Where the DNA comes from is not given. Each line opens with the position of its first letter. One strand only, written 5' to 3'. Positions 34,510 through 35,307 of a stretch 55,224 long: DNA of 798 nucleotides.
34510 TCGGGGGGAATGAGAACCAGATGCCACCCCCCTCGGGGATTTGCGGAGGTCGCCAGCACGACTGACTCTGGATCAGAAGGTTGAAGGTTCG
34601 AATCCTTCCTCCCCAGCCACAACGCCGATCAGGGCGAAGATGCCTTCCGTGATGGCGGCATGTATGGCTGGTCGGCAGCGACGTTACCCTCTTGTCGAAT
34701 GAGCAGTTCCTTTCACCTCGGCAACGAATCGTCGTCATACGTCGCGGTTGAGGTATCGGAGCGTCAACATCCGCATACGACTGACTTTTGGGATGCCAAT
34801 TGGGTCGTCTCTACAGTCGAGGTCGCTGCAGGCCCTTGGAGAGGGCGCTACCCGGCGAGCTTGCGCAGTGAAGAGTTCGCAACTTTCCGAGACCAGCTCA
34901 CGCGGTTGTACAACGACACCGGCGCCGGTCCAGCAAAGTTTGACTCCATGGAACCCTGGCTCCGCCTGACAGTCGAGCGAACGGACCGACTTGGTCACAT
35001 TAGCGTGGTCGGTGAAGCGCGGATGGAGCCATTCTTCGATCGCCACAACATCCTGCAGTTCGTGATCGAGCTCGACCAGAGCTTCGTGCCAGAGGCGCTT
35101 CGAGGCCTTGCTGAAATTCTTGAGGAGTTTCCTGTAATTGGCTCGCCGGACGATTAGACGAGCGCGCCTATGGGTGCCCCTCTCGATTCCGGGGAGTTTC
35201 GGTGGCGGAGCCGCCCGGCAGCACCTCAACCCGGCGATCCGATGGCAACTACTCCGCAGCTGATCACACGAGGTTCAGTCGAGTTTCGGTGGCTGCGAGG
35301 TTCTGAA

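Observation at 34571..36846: Perfect 49-nt tRNA-Gln 3' half in inverted orientation, bracketing a 2.15-kb accessory patch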

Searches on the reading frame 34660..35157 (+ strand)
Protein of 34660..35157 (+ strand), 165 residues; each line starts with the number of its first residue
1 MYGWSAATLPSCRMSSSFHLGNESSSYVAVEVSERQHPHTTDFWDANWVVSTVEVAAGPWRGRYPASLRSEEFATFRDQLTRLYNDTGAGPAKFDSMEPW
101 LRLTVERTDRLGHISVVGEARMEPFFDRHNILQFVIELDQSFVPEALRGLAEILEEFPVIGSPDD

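Call 7: search_protein_families(library=pfam, proteins=[window:34660-35157:+], max_evalue=0.01)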
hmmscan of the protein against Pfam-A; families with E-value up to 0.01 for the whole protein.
window:34660-35157:+ (165 aa): 1 family
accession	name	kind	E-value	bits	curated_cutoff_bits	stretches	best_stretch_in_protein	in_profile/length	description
PF24716.1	WapI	-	5.5e-28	98.3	27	1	20-158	2-138/138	Immunity protein WapI-like family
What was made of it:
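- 34699..35157 (+): WapI-family immunity gene (152 aa), cargo of the patch. PF24716, E 5.5e-28 (call 7).
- On WapI immunity protein family (34699-35157): 98.3 bits against a cut-off of 27, profile positions 2-138 of 138 (call 7).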

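Call 11: find_encoding_contigs(protein=window:34660-35157:+, flank=6000, max_places=10)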
Protein window:34660-35157:+ (165 aa): 3 contigs read that carry it; 3 places shown.
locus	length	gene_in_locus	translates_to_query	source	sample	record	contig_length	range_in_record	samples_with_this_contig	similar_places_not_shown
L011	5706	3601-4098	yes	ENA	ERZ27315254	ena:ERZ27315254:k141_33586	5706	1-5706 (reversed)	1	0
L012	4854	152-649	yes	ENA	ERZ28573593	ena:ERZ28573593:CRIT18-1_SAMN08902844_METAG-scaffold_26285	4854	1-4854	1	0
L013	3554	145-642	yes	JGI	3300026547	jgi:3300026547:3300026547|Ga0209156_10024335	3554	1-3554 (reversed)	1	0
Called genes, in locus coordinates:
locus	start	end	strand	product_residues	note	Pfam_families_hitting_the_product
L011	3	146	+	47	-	?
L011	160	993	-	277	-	-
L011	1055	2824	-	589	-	PF00512:HisKA, PF02518:HATPase_c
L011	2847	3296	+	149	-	PF09828:ChrB_C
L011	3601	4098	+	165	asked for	PF24716:WapI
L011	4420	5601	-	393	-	PF13011:LZ_Tnp_IS481 (weak), PF13384:HTH_23, PF13518:HTH_28, PF13551:HTH_29, PF13565:HTH_32, PF00665:rve, PF13683:rve_3, PF13333:rve_2 (weak)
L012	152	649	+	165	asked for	PF24716:WapI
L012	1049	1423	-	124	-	PF19124:DUF5808 (weak)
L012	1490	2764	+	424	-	PF01933:CofD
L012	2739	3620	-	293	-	PF14378:PAP2_3, PF01569:PAP2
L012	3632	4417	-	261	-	-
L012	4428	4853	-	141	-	?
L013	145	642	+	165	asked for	PF24716:WapI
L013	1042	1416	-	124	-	PF19124:DUF5808 (weak)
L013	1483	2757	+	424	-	PF01933:CofD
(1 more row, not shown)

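Call 38: find_homologous_proteins(query=window:34660-35157:+, max_evalue=0.00001)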
Query window:34660-35157:+ (165 aa): 17 proteins with E <= 0.00001 among 110 candidates.
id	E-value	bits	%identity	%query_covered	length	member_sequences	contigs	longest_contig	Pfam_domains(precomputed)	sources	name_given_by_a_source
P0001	3.6e-94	331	96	92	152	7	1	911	PF24716.2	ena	-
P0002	2.3e-58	215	63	92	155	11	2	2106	PF24716.2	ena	-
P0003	1.1e-57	213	61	92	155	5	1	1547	PF24716.2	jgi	jgi:hypothetical protein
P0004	2.6e-57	211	62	92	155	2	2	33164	PF24716.2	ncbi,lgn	-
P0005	4.8e-56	207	58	93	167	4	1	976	PF24716.2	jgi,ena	-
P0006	7.1e-54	200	59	92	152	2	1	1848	PF24716.2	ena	-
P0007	2.3e-53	199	58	90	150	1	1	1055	PF24716.2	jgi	jgi:hypothetical protein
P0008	3.8e-53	198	57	90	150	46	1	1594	PF24716.2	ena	-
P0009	6.1e-53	197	58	90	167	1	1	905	PF24716.2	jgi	jgi:hypothetical protein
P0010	2.4e-51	192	57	90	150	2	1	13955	PF24716.2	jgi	jgi:hypothetical protein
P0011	4.1e-51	191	60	88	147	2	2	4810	PF24716.2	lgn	-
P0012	7.3e-51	190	56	91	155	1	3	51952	PF24716.2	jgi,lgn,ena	jgi:hypothetical protein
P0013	1.3e-48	183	55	90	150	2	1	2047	PF24716.2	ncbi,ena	-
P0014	1.2e-46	177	54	92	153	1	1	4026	PF24716.2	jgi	jgi:hypothetical protein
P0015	1.5e-45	173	54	90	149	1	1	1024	PF24716.2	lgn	-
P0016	2.0e-34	137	67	59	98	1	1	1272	PF24716.2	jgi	jgi:hypothetical protein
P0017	3.5e-21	94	39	86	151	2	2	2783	PF24716.2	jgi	jgi:hypothetical protein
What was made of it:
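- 34699..35157 (+): 17 homologues of 39-96% identity (call 38).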

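Call 42: find_encoding_contigs(protein=P0004, flank=5000, max_places=3)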
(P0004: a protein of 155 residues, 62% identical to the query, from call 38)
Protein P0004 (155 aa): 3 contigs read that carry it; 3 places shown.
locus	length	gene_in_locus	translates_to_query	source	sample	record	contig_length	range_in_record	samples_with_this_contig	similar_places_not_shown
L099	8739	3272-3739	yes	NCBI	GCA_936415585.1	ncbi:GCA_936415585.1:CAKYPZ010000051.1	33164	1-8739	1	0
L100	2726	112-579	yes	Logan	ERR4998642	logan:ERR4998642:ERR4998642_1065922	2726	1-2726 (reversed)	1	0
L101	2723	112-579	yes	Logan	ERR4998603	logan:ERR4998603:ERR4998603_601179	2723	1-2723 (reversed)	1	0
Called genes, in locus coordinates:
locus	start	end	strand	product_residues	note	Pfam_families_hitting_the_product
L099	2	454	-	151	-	?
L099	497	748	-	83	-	PF13443:HTH_26 (weak), PF13560:HTH_31, PF01381:HTH_3 (weak)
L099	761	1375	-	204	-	-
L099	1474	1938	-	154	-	-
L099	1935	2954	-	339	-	PF00589:Phage_integrase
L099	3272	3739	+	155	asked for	PF24716:WapI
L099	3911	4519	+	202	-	-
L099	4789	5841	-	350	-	-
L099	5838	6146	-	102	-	-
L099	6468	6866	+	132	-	PF00392:GntR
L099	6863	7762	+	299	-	PF00005:ABC_tran, PF13304:AAA_21 (weak)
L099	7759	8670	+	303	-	PF12679:ABC2_membrane_2 (weak), PF26999:ABC-2_memb_rel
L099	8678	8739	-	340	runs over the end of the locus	PF00589:Phage_integrase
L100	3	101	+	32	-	?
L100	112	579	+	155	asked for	PF24716:WapI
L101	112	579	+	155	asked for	PF24716:WapI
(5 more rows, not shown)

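Call 43: find_encoding_contigs(protein=P0012, flank=5000, max_places=3)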
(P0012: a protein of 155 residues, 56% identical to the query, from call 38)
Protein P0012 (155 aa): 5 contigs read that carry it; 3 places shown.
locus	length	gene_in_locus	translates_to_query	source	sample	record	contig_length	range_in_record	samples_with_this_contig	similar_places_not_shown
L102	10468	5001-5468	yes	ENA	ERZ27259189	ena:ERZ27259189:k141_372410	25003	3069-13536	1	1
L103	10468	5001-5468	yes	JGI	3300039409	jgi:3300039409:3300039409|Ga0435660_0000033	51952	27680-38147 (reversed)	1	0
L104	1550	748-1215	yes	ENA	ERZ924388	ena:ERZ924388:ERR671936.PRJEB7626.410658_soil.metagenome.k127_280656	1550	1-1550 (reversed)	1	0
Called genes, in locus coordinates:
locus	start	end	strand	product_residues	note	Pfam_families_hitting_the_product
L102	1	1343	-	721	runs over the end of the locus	PF02837:Glyco_hydro_2_N, PF00703:Glyco_hydro_2, PF02836:Glyco_hydro_2_C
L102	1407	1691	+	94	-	PF11373:DUF3175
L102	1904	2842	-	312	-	PF11258:DUF3048, PF17479:DUF3048_C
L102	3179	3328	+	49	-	-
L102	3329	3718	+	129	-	PF01850:PIN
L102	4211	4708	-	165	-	-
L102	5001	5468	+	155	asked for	PF24716:WapI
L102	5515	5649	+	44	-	-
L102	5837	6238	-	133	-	-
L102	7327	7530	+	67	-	-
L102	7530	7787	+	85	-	-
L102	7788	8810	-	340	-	PF00589:Phage_integrase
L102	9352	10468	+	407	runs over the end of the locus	PF00291:PALP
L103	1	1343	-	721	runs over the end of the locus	PF02837:Glyco_hydro_2_N, PF00703:Glyco_hydro_2, PF02836:Glyco_hydro_2_C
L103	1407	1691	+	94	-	PF11373:DUF3175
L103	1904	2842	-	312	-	PF11258:DUF3048, PF17479:DUF3048_C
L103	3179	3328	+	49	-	-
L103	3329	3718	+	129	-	PF01850:PIN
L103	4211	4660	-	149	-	-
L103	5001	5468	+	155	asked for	PF24716:WapI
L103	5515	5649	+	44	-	-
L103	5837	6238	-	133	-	-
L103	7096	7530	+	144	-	-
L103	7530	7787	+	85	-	-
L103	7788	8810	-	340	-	PF00589:Phage_integrase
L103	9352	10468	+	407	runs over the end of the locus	PF00291:PALP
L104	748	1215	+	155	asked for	PF24716:WapI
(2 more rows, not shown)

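Call 44: find_encoding_contigs(protein=P0010, flank=5000, max_places=3)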
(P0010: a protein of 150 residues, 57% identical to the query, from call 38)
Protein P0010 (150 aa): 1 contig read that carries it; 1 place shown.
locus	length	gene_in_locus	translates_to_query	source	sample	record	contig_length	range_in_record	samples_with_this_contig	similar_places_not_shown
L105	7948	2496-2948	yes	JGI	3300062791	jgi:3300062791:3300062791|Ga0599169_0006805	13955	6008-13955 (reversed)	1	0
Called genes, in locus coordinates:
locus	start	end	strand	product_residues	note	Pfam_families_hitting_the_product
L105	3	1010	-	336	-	?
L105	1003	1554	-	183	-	PF25842:NfeD_TM (faint), PF01957:NfeD (weak)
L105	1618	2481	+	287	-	-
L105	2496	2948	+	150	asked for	PF24716:WapI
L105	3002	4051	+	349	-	-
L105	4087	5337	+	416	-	-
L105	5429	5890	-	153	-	-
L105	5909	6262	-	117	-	PF13489:Methyltransf_23, PF01209:Ubie_methyltran, PF05175:MTS, PF06325:PrmA, PF24675:NpmA, PF13847:Methyltransf_31, PF08241:Methyltransf_11, PF08242:Methyltransf_12, +1 more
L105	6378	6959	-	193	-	PF01725:Ham1p_like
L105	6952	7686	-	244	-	PF01138:RNase_PH, PF03725:RNase_PH_C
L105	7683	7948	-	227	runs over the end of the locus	PF00902:TatC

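Call 51: find_encoding_contigs(protein=P0001, flank=3000, max_places=4)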
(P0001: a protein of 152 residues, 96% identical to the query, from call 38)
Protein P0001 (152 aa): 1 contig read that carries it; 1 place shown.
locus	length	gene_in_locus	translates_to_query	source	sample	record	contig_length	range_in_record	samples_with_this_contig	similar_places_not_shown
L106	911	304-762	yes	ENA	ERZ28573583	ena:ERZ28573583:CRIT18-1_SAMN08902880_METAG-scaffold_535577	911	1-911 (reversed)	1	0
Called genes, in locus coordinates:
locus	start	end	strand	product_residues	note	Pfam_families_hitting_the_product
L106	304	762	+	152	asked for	PF24716:WapI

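Call 52: find_encoding_contigs(protein=P0002, flank=3000, max_places=4)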
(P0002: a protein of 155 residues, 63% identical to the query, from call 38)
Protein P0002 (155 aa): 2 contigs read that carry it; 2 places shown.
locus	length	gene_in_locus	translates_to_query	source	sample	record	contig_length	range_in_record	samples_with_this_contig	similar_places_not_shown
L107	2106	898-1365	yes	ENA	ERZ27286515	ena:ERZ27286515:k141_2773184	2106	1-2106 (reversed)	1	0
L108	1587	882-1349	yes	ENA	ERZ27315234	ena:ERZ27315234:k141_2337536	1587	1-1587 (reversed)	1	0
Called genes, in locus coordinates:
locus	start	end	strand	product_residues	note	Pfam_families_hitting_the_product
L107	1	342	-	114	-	?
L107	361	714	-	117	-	PF13489:Methyltransf_23, PF01209:Ubie_methyltran, PF05175:MTS, PF06325:PrmA, PF13847:Methyltransf_31, PF08241:Methyltransf_11, PF08242:Methyltransf_12, PF13649:Methyltransf_25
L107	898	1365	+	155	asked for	PF24716:WapI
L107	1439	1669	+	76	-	-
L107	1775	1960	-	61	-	-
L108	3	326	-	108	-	?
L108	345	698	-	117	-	PF13489:Methyltransf_23, PF01209:Ubie_methyltran, PF05175:MTS, PF06325:PrmA, PF13847:Methyltransf_31, PF08241:Methyltransf_11, PF08242:Methyltransf_12, PF13649:Methyltransf_25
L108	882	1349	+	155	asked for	PF24716:WapI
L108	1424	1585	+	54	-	?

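Call 53: find_encoding_contigs(protein=P0011, flank=4000, max_places=4)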
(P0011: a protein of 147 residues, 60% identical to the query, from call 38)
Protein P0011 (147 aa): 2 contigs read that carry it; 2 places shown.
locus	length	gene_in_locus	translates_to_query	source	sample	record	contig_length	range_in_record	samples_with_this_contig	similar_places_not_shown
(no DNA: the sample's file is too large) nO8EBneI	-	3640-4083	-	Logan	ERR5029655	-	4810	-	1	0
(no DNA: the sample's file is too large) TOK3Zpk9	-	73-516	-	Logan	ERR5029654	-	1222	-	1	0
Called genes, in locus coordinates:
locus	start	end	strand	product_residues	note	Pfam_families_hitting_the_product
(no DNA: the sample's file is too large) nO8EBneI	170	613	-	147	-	-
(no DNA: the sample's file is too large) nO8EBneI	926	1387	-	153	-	-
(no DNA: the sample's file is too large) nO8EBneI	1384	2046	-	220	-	-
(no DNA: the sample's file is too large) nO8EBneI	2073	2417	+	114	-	-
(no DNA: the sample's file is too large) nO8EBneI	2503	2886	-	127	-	-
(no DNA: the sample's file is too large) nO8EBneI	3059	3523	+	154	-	PF04828:GFA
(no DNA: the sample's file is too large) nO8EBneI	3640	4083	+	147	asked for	PF24716:WapI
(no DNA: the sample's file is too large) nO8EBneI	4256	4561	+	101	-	-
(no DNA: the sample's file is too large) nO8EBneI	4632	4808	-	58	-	?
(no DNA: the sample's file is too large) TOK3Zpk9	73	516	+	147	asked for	PF24716:WapI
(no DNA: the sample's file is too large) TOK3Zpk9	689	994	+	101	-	-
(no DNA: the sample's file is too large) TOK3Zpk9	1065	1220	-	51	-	?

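Call 54: find_encoding_contigs(protein=P0014, flank=4000, max_places=4)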
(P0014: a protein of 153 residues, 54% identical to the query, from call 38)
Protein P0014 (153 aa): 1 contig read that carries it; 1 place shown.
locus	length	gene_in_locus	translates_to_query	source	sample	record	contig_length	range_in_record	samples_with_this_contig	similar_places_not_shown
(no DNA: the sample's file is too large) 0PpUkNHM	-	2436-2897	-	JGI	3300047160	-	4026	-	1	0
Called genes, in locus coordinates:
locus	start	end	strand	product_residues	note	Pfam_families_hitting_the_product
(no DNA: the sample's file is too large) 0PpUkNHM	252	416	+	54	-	-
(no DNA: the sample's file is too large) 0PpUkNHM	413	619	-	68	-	PF08940:DUF1918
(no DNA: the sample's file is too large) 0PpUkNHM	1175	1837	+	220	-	-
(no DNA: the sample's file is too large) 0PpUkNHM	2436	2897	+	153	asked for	PF24716:WapI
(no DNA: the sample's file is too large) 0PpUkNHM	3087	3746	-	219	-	-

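Call 64: find_encoding_contigs(protein=L012:1049-1423:-, flank=4000, max_places=10)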
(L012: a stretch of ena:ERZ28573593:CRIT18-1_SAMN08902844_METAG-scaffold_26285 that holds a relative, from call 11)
Protein L012:1049-1423:- (124 aa): 24 contigs read that carry it; 10 places shown.
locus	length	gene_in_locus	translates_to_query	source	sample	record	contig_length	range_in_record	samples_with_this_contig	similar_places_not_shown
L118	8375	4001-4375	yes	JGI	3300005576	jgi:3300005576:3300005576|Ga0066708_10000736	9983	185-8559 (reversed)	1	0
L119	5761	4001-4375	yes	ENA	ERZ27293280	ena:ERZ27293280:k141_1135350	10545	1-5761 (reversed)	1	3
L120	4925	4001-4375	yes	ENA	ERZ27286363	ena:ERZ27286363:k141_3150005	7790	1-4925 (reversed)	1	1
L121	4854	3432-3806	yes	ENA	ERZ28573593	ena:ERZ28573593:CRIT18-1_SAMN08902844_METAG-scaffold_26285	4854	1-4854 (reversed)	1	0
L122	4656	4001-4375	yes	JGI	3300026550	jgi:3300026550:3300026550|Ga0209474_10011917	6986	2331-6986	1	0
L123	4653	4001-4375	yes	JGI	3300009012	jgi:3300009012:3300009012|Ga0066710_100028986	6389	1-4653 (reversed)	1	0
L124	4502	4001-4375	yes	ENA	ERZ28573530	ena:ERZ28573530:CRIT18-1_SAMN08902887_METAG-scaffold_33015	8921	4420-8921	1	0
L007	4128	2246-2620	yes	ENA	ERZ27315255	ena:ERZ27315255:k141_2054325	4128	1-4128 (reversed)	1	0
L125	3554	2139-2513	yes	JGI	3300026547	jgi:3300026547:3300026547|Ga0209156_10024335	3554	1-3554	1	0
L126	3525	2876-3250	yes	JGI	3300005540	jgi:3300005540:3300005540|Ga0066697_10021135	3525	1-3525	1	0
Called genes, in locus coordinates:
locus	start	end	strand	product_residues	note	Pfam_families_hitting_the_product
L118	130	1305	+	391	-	PF25852:DUF6242_C (faint), PF02012:BNR (faint), PF15902:Sortilin-Vps10 (faint)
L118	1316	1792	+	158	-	PF14588:YjgF_endoribonc, PF01042:Ribonuc_L-PSP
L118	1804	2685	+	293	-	PF14378:PAP2_3, PF01569:PAP2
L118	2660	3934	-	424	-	PF01933:CofD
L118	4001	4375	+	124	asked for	PF19124:DUF5808 (weak)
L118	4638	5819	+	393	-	PF13011:LZ_Tnp_IS481 (weak), PF13384:HTH_23, PF13518:HTH_28, PF13551:HTH_29, PF13565:HTH_32, PF00665:rve, PF13683:rve_3, PF13333:rve_2 (weak)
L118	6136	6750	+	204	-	PF04542:Sigma70_r2, PF08281:Sigma70_r4_2, PF04545:Sigma70_r4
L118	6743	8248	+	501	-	PF14870:PSII_BNR (faint), PF02012:BNR (faint), PF15902:Sortilin-Vps10 (faint)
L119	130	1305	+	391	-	PF25852:DUF6242_C (faint), PF02012:BNR (faint), PF15902:Sortilin-Vps10 (faint)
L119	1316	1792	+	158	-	PF14588:YjgF_endoribonc, PF01042:Ribonuc_L-PSP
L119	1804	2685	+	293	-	PF14378:PAP2_3, PF01569:PAP2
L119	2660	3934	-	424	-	PF01933:CofD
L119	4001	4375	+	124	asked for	PF19124:DUF5808 (weak)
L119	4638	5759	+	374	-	?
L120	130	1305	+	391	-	PF25852:DUF6242_C (faint), PF02012:BNR (faint), PF15902:Sortilin-Vps10 (faint)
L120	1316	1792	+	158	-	PF14588:YjgF_endoribonc, PF01042:Ribonuc_L-PSP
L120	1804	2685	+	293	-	PF14378:PAP2_3, PF01569:PAP2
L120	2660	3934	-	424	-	PF01933:CofD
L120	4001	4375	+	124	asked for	PF19124:DUF5808 (weak)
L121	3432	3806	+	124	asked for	PF19124:DUF5808 (weak)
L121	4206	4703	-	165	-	PF24716:WapI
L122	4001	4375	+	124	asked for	PF19124:DUF5808 (weak)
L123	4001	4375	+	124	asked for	PF19124:DUF5808 (weak)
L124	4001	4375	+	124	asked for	PF19124:DUF5808 (weak)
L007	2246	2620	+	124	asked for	PF19124:DUF5808 (weak)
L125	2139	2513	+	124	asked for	PF19124:DUF5808 (weak)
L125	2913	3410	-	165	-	PF24716:WapI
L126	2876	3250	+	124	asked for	PF19124:DUF5808 (weak)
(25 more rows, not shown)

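Call 71: find_encoding_contigs(protein=window:34699-35157:+, flank=4000, max_places=10)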
Protein window:34699-35157:+ (152 aa): 14 contigs read that carry it; 10 places shown.
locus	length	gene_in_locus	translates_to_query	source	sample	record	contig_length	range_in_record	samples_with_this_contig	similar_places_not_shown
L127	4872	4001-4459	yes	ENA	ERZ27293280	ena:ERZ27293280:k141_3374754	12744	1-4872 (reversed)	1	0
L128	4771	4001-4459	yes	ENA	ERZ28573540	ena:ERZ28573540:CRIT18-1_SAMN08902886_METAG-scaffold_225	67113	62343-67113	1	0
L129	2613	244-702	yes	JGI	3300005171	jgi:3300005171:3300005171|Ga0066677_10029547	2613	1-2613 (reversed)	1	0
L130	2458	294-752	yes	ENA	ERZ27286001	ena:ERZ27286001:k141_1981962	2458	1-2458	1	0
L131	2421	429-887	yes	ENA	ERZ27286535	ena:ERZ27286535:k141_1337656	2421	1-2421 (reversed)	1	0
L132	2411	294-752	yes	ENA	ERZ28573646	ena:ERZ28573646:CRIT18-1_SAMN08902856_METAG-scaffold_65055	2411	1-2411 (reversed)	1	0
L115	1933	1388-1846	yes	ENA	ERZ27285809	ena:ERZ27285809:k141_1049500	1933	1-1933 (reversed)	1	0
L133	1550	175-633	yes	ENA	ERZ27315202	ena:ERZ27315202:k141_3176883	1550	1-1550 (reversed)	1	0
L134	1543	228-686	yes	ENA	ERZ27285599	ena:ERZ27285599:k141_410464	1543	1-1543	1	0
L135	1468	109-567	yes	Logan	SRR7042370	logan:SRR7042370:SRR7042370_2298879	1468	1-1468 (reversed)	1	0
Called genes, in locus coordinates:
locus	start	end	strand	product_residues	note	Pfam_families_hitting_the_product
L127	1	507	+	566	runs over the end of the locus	PF01432:Peptidase_M3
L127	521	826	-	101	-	-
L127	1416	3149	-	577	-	PF00512:HisKA, PF02518:HATPase_c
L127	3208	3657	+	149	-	PF09828:ChrB_C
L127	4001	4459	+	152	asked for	PF24716:WapI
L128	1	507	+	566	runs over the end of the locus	PF01432:Peptidase_M3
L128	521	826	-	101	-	-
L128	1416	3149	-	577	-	PF00512:HisKA, PF02518:HATPase_c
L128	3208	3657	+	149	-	PF09828:ChrB_C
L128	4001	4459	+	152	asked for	PF24716:WapI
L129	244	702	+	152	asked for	PF24716:WapI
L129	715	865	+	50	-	-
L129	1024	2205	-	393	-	PF13011:LZ_Tnp_IS481 (weak), PF13384:HTH_23, PF13518:HTH_28, PF13551:HTH_29, PF13565:HTH_32, PF00665:rve, PF13683:rve_3, PF13333:rve_2 (weak)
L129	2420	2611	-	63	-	?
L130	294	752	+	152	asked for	PF24716:WapI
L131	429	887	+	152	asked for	PF24716:WapI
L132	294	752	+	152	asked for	PF24716:WapI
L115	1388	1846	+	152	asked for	PF24716:WapI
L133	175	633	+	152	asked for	PF24716:WapI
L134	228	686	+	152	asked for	PF24716:WapI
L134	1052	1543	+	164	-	?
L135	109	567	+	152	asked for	PF24716:WapI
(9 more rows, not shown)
